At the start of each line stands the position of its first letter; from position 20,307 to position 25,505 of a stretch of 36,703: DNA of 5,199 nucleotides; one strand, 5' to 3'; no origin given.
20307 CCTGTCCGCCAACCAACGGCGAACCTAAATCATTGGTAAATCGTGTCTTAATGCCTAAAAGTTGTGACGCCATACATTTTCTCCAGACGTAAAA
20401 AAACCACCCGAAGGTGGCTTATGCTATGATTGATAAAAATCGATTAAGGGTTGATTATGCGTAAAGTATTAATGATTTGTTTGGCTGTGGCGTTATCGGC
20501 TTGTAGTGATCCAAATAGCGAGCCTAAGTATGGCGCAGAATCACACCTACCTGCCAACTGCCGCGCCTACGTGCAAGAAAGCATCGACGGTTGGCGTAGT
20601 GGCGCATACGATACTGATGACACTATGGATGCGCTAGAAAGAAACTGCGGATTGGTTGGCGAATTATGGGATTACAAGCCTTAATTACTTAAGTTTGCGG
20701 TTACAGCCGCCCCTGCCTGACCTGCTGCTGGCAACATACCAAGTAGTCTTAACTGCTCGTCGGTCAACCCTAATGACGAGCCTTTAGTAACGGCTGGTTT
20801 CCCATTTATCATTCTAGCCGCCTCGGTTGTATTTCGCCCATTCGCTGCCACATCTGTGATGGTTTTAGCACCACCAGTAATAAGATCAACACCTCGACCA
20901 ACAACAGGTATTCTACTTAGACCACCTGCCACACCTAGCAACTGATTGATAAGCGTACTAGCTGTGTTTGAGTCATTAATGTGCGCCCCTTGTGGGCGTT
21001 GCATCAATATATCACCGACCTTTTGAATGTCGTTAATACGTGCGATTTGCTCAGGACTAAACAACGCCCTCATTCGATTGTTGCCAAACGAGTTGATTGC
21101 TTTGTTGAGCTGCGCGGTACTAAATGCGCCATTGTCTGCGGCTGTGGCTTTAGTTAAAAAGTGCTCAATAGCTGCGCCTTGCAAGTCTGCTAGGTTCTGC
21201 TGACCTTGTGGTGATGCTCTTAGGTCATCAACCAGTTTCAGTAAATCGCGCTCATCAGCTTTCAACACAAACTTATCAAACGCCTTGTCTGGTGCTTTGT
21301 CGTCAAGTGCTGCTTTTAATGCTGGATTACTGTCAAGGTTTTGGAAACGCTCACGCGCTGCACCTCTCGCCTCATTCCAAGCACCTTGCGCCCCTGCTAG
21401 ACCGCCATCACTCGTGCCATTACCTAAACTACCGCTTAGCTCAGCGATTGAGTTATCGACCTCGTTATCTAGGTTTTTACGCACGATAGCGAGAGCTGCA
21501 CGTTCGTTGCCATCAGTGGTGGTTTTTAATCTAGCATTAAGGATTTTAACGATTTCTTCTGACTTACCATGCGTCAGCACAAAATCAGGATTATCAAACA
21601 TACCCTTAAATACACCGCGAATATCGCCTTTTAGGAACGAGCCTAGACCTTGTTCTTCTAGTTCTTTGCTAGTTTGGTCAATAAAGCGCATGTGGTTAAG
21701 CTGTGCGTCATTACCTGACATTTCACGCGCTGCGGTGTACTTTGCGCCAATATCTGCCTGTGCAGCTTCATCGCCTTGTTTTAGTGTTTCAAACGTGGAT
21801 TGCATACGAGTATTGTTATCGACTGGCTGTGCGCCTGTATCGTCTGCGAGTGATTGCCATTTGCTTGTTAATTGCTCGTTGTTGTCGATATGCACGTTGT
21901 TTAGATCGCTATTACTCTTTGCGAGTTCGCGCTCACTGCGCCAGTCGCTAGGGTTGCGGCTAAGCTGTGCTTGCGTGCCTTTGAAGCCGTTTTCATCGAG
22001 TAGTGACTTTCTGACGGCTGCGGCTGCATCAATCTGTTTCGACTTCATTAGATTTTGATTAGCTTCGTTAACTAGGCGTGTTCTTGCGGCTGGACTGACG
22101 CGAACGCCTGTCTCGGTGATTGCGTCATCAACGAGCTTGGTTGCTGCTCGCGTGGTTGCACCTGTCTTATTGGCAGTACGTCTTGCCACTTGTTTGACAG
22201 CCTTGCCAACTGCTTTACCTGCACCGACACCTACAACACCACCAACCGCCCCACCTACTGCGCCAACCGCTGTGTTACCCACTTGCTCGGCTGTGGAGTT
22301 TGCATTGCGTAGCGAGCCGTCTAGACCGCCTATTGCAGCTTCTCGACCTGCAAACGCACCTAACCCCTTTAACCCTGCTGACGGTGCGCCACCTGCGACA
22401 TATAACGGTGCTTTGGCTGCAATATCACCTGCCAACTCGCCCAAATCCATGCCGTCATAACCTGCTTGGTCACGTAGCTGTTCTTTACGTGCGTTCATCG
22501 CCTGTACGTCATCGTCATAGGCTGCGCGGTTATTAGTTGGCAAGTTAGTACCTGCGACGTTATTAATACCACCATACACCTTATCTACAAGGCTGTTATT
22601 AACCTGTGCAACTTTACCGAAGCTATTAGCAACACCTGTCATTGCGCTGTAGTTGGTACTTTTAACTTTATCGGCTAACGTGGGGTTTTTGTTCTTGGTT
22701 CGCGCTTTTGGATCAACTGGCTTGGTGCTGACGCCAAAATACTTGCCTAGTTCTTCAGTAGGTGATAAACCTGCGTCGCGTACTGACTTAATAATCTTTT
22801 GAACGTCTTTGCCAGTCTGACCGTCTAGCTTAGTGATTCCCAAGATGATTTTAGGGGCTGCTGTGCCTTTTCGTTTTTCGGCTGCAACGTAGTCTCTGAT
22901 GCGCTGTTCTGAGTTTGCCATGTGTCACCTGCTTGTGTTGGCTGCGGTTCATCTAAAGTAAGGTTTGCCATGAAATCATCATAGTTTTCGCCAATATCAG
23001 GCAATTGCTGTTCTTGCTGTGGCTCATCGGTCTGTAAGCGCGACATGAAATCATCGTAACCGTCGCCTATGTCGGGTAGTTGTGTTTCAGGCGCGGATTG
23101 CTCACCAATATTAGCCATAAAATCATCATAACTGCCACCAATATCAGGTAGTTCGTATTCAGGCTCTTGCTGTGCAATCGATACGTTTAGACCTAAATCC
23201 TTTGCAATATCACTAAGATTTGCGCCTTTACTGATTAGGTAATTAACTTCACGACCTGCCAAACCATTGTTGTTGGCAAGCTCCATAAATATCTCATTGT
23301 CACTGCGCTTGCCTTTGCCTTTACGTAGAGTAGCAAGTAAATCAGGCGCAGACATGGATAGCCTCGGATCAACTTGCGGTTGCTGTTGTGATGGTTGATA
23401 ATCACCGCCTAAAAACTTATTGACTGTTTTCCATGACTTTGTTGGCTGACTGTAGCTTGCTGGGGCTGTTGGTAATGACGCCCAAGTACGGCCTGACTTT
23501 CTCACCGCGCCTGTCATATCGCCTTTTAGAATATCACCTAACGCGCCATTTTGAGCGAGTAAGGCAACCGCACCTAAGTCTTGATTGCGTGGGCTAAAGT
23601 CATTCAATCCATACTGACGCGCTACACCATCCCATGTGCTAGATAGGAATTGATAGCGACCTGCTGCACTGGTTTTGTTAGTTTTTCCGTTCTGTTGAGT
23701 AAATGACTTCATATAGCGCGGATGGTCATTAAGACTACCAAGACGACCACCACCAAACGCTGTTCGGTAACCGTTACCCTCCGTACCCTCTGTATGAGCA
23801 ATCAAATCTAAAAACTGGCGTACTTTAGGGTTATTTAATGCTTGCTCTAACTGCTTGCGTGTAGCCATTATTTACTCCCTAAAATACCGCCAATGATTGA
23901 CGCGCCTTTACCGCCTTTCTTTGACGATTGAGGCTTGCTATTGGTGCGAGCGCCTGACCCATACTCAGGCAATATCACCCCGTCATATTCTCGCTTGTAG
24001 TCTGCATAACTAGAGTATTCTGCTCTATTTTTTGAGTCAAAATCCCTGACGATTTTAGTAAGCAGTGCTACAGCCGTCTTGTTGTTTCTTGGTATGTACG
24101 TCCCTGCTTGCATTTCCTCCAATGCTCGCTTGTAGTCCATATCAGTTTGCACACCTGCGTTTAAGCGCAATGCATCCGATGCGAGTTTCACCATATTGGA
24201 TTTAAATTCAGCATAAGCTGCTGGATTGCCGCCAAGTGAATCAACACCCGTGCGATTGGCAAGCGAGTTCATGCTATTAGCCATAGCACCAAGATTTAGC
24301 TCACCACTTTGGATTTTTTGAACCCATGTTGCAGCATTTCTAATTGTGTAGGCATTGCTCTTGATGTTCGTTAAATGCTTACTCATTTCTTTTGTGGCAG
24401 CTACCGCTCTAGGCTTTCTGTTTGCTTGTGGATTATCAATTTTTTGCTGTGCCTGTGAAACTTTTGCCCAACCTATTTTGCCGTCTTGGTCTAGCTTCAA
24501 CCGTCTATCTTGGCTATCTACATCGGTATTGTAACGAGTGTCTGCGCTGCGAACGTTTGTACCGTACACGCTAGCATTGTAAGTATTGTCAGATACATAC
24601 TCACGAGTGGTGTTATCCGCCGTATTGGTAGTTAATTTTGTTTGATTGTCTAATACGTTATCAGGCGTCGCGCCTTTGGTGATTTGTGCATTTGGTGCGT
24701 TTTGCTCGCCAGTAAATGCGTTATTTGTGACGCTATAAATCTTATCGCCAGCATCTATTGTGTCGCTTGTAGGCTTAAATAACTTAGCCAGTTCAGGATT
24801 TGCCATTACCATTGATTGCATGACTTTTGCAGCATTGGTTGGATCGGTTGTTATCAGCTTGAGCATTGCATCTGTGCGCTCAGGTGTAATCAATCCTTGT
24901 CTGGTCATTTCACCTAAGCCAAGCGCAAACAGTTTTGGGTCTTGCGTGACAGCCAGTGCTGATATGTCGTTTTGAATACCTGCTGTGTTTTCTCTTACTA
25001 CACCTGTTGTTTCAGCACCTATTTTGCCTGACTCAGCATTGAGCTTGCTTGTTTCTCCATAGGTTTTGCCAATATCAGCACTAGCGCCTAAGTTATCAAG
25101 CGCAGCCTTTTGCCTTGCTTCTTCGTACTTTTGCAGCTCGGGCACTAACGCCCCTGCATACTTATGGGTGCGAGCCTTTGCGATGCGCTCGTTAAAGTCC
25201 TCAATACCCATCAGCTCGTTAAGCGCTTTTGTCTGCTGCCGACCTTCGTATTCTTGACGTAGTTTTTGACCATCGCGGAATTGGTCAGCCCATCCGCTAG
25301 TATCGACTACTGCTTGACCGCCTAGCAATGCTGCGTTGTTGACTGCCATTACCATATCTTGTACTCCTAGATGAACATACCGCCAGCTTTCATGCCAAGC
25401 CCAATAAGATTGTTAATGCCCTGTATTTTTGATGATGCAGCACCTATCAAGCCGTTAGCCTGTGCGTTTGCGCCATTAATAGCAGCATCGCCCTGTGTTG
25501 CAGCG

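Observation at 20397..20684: Reverse-oriented lipoprotein moron wedged between the ejection-protein genes and the tailspike gene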

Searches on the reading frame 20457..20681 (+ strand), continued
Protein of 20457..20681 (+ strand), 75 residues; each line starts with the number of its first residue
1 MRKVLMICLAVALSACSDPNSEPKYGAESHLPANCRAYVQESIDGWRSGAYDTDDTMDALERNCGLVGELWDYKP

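Call 71: list_cluster_members(proteins=[P0025, P0021, P0033, P0013])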
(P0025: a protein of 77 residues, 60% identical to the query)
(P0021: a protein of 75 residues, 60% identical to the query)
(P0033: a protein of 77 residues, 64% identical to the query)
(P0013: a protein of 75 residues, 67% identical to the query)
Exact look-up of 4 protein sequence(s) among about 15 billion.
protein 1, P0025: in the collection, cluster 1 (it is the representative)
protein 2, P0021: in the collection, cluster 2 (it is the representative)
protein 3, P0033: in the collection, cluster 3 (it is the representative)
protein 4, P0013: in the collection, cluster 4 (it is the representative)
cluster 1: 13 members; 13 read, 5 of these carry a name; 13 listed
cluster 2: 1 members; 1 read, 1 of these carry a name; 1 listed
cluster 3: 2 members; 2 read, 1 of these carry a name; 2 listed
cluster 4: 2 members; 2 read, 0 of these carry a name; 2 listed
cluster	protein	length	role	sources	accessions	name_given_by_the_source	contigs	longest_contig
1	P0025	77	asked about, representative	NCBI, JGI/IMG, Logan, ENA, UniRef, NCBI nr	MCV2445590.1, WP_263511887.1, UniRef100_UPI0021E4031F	kynureninase [Acinetobacter bereziniae] | hypothetical protein | kynureninase n=1 Tax=Acinetobacter bereziniae TaxID=106648 RepID=UPI0021E4031F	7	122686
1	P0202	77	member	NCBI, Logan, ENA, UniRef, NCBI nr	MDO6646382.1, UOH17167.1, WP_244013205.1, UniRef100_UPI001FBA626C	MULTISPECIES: kynureninase [Acinetobacter] | kynureninase n=1 Tax=Acinetobacter TaxID=469 RepID=UPI001FBA626C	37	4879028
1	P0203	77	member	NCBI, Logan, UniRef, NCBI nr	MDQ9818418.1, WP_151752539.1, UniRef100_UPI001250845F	kynureninase [Acinetobacter bereziniae] | kynureninase n=1 Tax=Acinetobacter bereziniae TaxID=106648 RepID=UPI001250845F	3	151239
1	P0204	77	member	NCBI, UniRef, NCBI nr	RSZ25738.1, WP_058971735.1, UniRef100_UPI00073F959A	hypothetical protein [Acinetobacter bereziniae] | hypothetical protein n=1 Tax=Acinetobacter bereziniae TaxID=106648 RepID=UPI00073F959A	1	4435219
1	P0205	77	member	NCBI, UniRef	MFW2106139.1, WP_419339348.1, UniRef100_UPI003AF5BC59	kynureninase [Acinetobacter guillouiae] | kynureninase n=1 Tax=Acinetobacter guillouiae TaxID=106649 RepID=UPI003AF5BC59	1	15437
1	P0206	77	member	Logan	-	-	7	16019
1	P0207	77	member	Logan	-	-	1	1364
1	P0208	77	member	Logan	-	-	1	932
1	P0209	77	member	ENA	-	-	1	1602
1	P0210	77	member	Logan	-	-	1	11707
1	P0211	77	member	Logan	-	-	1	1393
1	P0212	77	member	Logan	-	-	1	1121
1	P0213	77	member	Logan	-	-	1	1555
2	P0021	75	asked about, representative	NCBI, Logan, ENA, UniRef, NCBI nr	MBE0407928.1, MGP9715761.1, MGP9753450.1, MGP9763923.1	kynureninase [Psychrobacter sp. AOP22-C1-22] | kynureninase n=1 Tax=unclassified Psychrobacter TaxID=196806 RepID=UPI0017889BEF | kynureninase [Psychrobacter sp. FME6]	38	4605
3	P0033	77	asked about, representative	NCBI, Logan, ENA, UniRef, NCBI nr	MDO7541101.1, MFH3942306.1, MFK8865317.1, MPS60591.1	kynureninase [Acinetobacter nosocomialis] | kynureninase n=1 Tax=Acinetobacter TaxID=469 RepID=UPI00124E9754 | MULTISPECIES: kynureninase [Acinetobacter]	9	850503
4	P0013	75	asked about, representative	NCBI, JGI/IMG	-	-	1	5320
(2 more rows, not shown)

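Call 75: find_encoding_contigs(protein=P0031, flank=8000, max_places=2)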
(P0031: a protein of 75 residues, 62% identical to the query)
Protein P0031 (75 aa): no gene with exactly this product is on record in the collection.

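Call 76: find_encoding_contigs(protein=P0053, flank=8000, max_places=2)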
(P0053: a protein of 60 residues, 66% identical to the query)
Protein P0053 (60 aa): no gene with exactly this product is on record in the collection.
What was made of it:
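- Tried and rejected: Two look-ups (P0031, P0053) were not on record (calls 75, 76).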

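Call 77: find_encoding_contigs(protein=P0048, flank=8000, max_places=2)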
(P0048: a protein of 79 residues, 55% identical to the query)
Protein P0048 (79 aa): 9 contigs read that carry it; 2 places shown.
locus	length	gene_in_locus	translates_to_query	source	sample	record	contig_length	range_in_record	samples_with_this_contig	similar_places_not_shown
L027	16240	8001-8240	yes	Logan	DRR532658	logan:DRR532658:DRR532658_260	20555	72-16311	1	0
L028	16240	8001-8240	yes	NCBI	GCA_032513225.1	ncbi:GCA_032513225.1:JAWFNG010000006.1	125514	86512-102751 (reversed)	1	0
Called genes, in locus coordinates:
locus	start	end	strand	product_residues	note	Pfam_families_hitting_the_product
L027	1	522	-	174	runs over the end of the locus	-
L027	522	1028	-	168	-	PF00959:Phage_lysozyme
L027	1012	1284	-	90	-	PF16082:Phage_holin_2_4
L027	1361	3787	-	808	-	PF27114:Phage_tail_beta (faint), PF25670:Phage_tail_C_2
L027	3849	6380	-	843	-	-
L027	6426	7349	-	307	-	PF04383:KilA-N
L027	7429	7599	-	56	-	PF05534:HicB (weak), PF03869:Arc (weak)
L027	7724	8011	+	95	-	PF03869:Arc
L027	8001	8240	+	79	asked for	-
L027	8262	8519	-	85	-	PF00261:Tropomyosin (weak)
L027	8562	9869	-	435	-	-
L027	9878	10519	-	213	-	PF25688:P22_gp7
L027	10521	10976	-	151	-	PF00583:Acetyltransf_1, PF13673:Acetyltransf_10, PF13508:Acetyltransf_7, PF08445:FR47 (weak)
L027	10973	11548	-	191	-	PF05118:Asp_Arg_Hydrox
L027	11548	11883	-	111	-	-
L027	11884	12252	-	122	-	-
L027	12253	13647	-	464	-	PF11134:Phage_stabilise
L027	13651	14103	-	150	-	-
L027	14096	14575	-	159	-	PF11650:P22_Tail-4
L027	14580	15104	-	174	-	-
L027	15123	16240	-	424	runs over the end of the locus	PF11651:P22_CoatProtein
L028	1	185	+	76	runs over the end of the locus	-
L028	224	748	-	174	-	-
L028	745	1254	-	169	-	PF00959:Phage_lysozyme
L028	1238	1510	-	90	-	PF16082:Phage_holin_2_4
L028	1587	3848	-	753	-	PF27114:Phage_tail_beta, PF25670:Phage_tail_C_2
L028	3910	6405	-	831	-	-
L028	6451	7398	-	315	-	PF04383:KilA-N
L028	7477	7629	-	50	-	PF05534:HicB (weak)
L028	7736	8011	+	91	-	PF03869:Arc, PF05509:TraY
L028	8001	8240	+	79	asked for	-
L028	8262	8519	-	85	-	PF00261:Tropomyosin (weak)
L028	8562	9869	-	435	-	-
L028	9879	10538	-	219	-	PF25688:P22_gp7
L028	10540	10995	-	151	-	PF00583:Acetyltransf_1, PF13673:Acetyltransf_10 (weak), PF13508:Acetyltransf_7, PF08445:FR47 (weak)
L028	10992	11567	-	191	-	PF05118:Asp_Arg_Hydrox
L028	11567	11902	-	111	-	-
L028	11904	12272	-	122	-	-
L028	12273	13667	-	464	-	PF11134:Phage_stabilise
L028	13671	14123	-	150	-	-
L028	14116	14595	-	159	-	PF11650:P22_Tail-4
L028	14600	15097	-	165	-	-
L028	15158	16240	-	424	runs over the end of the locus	PF11651:P22_CoatProtein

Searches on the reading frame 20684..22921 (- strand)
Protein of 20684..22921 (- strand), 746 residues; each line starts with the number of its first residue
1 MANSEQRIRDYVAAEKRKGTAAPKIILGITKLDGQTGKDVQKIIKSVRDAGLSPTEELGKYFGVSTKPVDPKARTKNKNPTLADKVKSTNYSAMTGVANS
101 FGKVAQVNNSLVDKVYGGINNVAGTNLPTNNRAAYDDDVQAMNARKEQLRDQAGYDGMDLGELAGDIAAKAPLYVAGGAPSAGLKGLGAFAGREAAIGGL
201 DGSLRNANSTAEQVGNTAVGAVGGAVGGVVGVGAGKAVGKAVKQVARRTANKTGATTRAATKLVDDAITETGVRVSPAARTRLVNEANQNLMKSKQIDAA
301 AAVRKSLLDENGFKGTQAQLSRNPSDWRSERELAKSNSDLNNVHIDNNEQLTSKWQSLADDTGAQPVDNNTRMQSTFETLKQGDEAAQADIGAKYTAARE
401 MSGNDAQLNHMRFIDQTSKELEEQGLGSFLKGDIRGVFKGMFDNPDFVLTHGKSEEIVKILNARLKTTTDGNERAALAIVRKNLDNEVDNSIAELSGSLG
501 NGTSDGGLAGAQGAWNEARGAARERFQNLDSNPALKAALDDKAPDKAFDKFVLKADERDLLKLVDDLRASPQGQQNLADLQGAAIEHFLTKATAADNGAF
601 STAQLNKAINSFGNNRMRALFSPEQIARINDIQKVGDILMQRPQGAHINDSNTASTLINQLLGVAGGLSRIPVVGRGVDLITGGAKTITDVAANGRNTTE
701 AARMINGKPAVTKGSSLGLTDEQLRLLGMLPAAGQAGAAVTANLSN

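Call 7: search_protein_families(library=pfam, proteins=[window:20684-22921:-], max_evalue=0.1)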
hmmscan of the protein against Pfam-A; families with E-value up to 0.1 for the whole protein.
window:20684-22921:- (746 aa): 1 family
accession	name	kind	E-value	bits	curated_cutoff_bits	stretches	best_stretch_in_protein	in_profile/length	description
PF04422.18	FrhB_FdhB_N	-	0.05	14.2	22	0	289-328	26-61/78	Coenzyme F420 hydrogenase/dehydrogenase, beta subunit N-term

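Call 8: search_protein_families(library=phrogs, proteins=[window:20684-22921:-], max_evalue=0.1)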
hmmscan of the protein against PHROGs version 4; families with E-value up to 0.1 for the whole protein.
window:20684-22921:- (746 aa): 0 families
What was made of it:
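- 20681..22921 (-): 746-aa last gene of the ejection-protein cluster (the position of P22 gene 16), convergent with the lipoprotein gene. No family hit of its own (calls 7, 8).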

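Call 53: find_related_loci(query=window:20684-22921:-, collection=viral_contigs, flank=6000)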
Query window:20684-22921:- (746 aa) in viral_contigs; peptide patterns used: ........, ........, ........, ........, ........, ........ (x = any residue, [..] = any of these).
22 stretches matched a pattern, but none encodes a relative of the query by tblastn (E <= 1e-3).
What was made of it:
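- Tried and rejected: IMG/VR scan with the 746-aa ejection protein: none (call 53).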

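Call 54: search_dna_similar(query=window:20684-22921:-, collection=phages, mode=protein, max_evalue=0.00001, max_rows=25)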
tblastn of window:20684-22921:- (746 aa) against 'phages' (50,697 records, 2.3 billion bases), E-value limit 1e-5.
Records with a match: 1; places in all: 1; records where one place covers at least 80% of the query: 0.
Best place of each record, by identity: <60% 1.
By first word of the organism name: Pseudomonas 1.
By host as written in the record: Pseudomonas aeruginosa 1.
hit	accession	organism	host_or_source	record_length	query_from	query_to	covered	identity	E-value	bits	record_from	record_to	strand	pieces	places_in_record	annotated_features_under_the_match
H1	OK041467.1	Pseudomonas phage PAE2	Pseudomonas aeruginosa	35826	291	690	54%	25.1%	2e-12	77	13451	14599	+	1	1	hypothetical protein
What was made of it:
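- Tried and rejected: tblastn of the 746-aa protein against phages: only one distant Pseudomonas phage hit, 25% identity (call 54).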

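Call 56: find_related_loci(query=A3, collection=metagenome_contigs, flank=5000)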
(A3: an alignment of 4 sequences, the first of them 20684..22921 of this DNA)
Query A3 (746 aa) in metagenome_contigs; peptide patterns used: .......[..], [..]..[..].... (x = any residue, [..] = any of these).
600 stretches matched a pattern (row limit reached: there are more); 1 encode a relative of the query (tblastn E <= 1e-3); 1 distinct loci.
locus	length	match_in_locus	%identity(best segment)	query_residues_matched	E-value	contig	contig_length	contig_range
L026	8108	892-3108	78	1-746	0e+0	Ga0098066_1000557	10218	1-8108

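Call 59: search_protein_families(library=phrogs, proteins=[L026:3111-3350:-, L026:5236-5556:+], max_evalue=0.01)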
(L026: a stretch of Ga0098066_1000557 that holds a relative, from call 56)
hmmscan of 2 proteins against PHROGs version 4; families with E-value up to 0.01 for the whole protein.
L026:3111-3350:- (80 aa): 0 families

L026:5236-5556:+ (107 aa): 0 families

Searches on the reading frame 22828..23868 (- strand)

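Call 7: search_protein_families(library=pfam, proteins=[window:22828-23868:-], max_evalue=0.1)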
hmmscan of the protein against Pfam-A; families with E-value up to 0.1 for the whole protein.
window:22828-23868:- (347 aa): 0 families

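Call 8: search_protein_families(library=phrogs, proteins=[window:22828-23868:-], max_evalue=0.1)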
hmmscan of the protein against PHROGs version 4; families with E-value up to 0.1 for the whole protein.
window:22828-23868:- (347 aa): 7 families
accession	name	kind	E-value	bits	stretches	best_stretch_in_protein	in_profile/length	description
phrog_17230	-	tail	2.1e-50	173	1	5-175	361-532/580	tail fiber protein/ lysozyme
phrog_90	-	lysis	2.6e-38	132.4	1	5-151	645-799/1168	endolysin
phrog_28672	-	other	1.6e-22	80.7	1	1-136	1-136/397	metallo-endopeptidase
phrog_17029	-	unknown function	2.4e-14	54.5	1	49-142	54-146/241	-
phrog_7930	-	other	1.9e-05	23.9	1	12-134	101-222/896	lipoprotein precursor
phrog_30077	-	unknown function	0.00038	20.4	1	21-133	461-580/674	-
phrog_4067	-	other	0.013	14.9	1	53-89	694-730/980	transglycosylase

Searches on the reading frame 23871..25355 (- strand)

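Call 7: search_protein_families(library=pfam, proteins=[window:23871-25355:-], max_evalue=0.1)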
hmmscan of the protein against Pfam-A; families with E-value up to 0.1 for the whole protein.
window:23871-25355:- (495 aa): 1 family
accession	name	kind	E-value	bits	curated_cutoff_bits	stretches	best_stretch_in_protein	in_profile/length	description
PF09280.16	XPC-binding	-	0.033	14.3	26.4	1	163-194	12-43/57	XPC-binding domain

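Call 8: search_protein_families(library=phrogs, proteins=[window:23871-25355:-], max_evalue=0.1)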
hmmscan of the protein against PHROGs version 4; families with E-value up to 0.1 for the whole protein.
window:23871-25355:- (495 aa): 1 family
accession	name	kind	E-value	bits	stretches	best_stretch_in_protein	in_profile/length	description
phrog_33352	-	unknown function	1.6e-07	31.6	1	45-315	41-298/498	-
